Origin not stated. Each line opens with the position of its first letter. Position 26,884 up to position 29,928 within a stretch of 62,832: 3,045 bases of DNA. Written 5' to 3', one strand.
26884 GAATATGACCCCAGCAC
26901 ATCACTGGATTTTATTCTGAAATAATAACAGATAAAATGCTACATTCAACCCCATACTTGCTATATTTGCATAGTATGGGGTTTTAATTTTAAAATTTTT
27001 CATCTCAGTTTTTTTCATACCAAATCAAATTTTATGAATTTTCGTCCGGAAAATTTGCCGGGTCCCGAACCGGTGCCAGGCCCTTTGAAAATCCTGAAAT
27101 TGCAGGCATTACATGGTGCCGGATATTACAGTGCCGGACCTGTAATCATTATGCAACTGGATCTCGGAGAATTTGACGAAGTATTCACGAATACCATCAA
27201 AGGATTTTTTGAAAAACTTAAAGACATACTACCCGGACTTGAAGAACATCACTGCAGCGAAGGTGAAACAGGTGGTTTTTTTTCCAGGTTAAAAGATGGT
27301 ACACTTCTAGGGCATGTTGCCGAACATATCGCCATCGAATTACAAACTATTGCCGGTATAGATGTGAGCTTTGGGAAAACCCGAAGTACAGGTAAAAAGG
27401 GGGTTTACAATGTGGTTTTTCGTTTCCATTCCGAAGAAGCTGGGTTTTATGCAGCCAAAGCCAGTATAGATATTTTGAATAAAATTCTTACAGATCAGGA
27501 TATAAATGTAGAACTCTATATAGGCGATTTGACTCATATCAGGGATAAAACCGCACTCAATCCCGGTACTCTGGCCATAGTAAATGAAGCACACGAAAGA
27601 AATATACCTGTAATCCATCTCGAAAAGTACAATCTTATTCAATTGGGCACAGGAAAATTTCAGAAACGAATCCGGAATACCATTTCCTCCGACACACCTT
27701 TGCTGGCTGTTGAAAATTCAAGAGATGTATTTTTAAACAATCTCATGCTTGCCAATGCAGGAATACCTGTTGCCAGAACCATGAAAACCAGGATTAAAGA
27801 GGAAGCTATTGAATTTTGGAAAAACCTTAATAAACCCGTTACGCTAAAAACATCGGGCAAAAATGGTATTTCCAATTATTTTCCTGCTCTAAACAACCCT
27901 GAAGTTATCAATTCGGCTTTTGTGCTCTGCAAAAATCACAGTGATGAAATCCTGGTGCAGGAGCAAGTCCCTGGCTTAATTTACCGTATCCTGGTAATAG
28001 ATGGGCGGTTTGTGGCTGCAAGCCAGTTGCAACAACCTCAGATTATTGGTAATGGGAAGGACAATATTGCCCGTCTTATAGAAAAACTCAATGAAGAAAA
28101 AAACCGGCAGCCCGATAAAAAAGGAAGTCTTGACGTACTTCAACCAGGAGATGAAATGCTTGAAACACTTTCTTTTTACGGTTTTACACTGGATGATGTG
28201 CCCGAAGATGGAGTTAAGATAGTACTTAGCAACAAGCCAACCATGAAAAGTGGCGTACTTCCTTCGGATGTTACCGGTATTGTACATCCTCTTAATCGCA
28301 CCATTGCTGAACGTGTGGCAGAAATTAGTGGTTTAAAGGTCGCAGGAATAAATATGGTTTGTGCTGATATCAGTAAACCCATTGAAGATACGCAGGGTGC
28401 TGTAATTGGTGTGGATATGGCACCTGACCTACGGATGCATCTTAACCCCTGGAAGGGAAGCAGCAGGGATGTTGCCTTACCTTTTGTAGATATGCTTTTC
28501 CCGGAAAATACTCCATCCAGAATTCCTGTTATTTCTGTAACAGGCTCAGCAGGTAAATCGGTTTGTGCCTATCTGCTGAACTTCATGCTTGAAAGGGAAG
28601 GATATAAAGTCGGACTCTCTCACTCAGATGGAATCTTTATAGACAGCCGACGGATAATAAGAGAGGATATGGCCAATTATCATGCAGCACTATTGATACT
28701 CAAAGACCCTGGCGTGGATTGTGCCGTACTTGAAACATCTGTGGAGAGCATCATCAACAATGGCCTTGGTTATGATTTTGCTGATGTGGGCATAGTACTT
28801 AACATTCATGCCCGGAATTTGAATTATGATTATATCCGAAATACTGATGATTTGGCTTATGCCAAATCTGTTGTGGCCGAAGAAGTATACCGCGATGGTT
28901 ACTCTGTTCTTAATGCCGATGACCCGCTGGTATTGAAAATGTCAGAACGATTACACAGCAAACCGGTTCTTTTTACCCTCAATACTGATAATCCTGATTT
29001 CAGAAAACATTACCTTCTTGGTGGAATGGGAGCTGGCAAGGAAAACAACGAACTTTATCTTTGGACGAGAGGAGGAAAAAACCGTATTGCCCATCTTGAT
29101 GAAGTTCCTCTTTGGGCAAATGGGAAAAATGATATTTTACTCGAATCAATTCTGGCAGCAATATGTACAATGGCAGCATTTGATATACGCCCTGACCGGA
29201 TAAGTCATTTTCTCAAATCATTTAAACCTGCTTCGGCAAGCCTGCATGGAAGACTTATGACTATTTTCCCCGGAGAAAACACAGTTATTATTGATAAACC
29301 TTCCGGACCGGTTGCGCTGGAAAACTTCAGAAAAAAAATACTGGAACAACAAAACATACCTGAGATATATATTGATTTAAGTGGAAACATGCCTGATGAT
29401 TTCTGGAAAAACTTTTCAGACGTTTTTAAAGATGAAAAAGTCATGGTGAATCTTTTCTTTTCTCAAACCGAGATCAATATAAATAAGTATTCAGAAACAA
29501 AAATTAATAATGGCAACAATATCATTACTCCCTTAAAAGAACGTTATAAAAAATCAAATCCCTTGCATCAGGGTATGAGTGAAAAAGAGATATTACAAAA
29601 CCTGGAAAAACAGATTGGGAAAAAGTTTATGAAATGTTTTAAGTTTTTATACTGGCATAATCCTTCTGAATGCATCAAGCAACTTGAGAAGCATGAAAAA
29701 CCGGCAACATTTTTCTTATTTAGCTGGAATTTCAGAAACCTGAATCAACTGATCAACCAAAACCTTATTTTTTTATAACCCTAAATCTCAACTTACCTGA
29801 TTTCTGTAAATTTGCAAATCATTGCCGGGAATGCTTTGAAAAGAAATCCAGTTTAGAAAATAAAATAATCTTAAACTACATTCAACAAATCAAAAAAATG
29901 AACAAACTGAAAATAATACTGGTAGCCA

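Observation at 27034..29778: Cyanophycin-synthetase homologue with an intact N-domain HxxEH motif but eroded ATP-grasp and Mur-ligase catalytic motifs: candidate pseudo-synthetase or repurposed enzyme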

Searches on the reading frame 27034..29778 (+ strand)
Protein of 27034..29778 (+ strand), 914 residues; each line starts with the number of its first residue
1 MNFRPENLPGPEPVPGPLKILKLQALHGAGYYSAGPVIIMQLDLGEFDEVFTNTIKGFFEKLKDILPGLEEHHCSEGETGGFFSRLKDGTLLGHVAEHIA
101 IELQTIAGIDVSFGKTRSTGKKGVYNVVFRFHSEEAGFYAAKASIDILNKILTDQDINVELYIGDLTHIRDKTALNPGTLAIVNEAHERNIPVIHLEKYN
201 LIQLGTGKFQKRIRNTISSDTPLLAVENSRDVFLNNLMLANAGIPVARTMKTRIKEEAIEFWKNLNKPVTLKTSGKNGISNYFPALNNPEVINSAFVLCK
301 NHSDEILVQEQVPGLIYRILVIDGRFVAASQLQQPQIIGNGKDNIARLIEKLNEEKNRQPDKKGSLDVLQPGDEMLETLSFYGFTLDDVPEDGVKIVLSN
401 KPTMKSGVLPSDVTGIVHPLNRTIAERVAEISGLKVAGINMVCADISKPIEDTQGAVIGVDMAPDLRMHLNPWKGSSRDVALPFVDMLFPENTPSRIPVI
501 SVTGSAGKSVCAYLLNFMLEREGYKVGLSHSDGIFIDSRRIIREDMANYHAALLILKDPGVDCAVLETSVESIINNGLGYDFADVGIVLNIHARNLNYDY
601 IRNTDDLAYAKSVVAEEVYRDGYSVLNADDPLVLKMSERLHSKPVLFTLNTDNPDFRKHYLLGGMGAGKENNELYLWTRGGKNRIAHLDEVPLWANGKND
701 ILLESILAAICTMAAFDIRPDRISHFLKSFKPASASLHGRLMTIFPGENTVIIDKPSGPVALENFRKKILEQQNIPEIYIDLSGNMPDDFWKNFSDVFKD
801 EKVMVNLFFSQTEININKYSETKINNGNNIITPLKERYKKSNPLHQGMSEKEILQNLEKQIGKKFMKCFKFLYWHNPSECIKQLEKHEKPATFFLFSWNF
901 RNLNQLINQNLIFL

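Call 4: search_protein_families(library=pfam, proteins=[window:27034-29778:+], max_evalue=0.01)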
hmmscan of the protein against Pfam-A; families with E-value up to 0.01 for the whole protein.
window:27034-29778:+ (914 aa): 2 families
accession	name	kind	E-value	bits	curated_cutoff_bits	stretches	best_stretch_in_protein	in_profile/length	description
PF18921.5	Cyanophycin_syn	-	4e-44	149.7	27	1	40-152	2-114/115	Cyanophycin synthase-like N-terminal domain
PF08245.18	Mur_ligase_M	-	1.9e-11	44.7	24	1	502-656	1-154/200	Mur ligase middle domain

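Call 5: search_solved_structures(query=window:27034-29775:+, max_evalue=0.01, show_alignments=2)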
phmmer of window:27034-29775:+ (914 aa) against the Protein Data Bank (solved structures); distinct sequences matched with E-value up to 0.01: 11.
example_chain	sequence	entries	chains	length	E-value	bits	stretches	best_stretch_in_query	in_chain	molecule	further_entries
7lg5_A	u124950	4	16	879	2.2e-136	459.5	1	18-761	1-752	Cyanophycin synthase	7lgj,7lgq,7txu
7txv_A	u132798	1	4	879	5.7e-136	458.1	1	18-761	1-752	Cyanophycin synthase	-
7wac_A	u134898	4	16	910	6.5e-135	454.6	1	18-763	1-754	Cyanophycin synthase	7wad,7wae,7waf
7lgn_A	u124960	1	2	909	7.4e-96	325.4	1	93-754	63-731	Cyanophycin synthase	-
7lgm_A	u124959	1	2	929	1.4e-94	321.2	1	24-745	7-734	Cyanophycin synthase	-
7ta5_A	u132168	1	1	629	2.3e-40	141.8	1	175-587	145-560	Glutathione synthase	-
8fxh_A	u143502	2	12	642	1.5e-31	112.7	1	170-585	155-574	RimK domain-containing protein ATP-grasp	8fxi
3ln6_A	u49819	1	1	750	1.5e-17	66.3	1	255-491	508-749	Glutathione biosynthesis bifunctional protein gshAB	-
3ln7_A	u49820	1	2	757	2.3e-15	59.1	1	234-491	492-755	Glutathione biosynthesis bifunctional protein gshAB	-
8xzv_J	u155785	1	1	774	0.0025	19.3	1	479-656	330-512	MurE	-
8g6p_A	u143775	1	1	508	0.0043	18.5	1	494-593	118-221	UDP-N-acetylmuramoyl-L-alanyl-D-glutamate--2,6-diaminopimelate ligase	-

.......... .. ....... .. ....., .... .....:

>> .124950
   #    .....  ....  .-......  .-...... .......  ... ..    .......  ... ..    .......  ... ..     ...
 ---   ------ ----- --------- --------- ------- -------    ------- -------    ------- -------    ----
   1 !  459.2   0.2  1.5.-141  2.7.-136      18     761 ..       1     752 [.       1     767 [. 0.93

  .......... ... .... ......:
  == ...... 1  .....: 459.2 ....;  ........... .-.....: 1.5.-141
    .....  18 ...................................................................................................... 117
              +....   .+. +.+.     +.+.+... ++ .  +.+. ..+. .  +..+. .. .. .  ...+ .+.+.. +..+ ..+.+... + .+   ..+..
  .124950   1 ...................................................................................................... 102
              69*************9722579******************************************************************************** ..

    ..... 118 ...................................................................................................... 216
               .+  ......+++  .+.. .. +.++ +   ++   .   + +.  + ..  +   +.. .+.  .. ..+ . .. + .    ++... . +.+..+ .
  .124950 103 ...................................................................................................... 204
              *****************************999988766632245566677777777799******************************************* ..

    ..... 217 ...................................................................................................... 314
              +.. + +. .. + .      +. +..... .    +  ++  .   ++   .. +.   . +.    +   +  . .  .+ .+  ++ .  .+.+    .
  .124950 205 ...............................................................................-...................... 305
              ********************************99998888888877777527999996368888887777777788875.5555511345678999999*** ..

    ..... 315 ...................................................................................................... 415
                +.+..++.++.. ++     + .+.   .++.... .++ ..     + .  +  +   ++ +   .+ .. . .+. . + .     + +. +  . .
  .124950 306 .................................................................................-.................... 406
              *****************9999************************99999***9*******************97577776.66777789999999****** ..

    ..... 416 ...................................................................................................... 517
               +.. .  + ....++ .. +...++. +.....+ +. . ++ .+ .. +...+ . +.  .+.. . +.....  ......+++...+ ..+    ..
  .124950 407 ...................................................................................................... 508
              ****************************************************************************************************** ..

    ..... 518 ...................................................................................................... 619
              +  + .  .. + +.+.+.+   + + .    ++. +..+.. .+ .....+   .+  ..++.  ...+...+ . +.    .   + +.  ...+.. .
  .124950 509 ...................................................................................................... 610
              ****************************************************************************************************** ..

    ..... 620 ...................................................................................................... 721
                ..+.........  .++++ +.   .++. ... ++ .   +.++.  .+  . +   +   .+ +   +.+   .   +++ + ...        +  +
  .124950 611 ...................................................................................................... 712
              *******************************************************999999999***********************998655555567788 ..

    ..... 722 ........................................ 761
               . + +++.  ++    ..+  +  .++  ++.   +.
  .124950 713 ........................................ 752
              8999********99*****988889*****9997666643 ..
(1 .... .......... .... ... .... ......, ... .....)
